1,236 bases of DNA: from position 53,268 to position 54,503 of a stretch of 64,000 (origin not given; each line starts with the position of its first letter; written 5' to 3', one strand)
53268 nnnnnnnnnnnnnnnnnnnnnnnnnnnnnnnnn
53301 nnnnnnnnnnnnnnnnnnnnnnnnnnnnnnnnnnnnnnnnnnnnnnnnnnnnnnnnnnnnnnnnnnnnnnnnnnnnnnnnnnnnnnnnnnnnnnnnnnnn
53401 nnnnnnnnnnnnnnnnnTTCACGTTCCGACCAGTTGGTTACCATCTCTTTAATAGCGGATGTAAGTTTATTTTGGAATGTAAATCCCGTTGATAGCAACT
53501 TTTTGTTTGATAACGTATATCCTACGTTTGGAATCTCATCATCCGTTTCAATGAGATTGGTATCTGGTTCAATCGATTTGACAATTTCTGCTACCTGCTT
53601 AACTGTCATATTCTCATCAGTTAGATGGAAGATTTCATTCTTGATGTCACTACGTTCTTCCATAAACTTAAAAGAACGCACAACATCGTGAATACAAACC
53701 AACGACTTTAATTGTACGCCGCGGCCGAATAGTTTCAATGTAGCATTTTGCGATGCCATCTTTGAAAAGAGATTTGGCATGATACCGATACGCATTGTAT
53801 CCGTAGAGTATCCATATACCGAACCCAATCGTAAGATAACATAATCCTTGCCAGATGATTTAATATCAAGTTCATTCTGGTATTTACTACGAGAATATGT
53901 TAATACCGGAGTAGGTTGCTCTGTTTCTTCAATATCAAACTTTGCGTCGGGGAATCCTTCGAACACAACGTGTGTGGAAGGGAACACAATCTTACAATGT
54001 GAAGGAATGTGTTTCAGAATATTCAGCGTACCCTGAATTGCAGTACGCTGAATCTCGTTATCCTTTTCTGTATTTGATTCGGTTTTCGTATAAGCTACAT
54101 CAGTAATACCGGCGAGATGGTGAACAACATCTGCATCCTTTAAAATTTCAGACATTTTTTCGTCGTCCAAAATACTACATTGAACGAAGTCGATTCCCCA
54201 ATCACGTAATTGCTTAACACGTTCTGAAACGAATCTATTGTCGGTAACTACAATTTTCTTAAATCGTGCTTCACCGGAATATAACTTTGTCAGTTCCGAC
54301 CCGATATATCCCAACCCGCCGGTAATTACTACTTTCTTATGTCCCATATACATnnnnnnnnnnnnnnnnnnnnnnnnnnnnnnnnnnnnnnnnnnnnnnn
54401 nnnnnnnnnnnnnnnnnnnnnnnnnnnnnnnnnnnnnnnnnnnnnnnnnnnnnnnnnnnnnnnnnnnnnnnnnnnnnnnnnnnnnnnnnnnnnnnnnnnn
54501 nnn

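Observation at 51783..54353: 856-aa three-domain fusion (SDR dehydratase/epimerase, cupin, SAM methyltransferase): a possible single-polypeptide deoxysugar tailoring line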

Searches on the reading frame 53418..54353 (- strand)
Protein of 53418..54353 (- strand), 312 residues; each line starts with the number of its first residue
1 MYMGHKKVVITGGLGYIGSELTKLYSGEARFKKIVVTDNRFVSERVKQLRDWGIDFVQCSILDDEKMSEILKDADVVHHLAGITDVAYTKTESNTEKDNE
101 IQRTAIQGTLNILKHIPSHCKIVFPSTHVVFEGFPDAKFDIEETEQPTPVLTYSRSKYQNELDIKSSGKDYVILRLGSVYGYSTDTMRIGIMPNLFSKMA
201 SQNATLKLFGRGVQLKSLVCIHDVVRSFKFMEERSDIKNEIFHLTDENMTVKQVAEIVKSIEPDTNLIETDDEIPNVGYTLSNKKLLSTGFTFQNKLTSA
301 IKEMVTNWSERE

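Call 59: search_solved_structures(query=window:53418-54353:-, max_evalue=1e-8, show_alignments=3)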
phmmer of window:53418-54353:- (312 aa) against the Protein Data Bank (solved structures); distinct sequences matched with E-value up to 1e-8: 6.
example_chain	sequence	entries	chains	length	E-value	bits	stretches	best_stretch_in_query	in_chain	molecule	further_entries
4zrm_A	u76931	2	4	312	3.3e-18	69.5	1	5-261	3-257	UDP-glucose 4-epimerase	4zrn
6vo6_A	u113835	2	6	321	2.6e-17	66.6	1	6-305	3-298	Putative sugar-nucleotide epimerase/dehydratease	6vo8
6dnt_A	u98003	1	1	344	3.3e-16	63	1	3-283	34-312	NAD-dependent epimerase/dehydratase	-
8rdg_A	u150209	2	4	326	1.3e-11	47.9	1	7-259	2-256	SDR family NAD(P)-dependent oxidoreductase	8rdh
3ehe_A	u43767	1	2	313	2.4e-11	47.1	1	8-258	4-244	UDP-glucose 4-epimerase (GalE-1)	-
8rdi_A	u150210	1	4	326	4.6e-11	46.1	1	7-259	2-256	SDR family NAD(P)-dependent oxidoreductase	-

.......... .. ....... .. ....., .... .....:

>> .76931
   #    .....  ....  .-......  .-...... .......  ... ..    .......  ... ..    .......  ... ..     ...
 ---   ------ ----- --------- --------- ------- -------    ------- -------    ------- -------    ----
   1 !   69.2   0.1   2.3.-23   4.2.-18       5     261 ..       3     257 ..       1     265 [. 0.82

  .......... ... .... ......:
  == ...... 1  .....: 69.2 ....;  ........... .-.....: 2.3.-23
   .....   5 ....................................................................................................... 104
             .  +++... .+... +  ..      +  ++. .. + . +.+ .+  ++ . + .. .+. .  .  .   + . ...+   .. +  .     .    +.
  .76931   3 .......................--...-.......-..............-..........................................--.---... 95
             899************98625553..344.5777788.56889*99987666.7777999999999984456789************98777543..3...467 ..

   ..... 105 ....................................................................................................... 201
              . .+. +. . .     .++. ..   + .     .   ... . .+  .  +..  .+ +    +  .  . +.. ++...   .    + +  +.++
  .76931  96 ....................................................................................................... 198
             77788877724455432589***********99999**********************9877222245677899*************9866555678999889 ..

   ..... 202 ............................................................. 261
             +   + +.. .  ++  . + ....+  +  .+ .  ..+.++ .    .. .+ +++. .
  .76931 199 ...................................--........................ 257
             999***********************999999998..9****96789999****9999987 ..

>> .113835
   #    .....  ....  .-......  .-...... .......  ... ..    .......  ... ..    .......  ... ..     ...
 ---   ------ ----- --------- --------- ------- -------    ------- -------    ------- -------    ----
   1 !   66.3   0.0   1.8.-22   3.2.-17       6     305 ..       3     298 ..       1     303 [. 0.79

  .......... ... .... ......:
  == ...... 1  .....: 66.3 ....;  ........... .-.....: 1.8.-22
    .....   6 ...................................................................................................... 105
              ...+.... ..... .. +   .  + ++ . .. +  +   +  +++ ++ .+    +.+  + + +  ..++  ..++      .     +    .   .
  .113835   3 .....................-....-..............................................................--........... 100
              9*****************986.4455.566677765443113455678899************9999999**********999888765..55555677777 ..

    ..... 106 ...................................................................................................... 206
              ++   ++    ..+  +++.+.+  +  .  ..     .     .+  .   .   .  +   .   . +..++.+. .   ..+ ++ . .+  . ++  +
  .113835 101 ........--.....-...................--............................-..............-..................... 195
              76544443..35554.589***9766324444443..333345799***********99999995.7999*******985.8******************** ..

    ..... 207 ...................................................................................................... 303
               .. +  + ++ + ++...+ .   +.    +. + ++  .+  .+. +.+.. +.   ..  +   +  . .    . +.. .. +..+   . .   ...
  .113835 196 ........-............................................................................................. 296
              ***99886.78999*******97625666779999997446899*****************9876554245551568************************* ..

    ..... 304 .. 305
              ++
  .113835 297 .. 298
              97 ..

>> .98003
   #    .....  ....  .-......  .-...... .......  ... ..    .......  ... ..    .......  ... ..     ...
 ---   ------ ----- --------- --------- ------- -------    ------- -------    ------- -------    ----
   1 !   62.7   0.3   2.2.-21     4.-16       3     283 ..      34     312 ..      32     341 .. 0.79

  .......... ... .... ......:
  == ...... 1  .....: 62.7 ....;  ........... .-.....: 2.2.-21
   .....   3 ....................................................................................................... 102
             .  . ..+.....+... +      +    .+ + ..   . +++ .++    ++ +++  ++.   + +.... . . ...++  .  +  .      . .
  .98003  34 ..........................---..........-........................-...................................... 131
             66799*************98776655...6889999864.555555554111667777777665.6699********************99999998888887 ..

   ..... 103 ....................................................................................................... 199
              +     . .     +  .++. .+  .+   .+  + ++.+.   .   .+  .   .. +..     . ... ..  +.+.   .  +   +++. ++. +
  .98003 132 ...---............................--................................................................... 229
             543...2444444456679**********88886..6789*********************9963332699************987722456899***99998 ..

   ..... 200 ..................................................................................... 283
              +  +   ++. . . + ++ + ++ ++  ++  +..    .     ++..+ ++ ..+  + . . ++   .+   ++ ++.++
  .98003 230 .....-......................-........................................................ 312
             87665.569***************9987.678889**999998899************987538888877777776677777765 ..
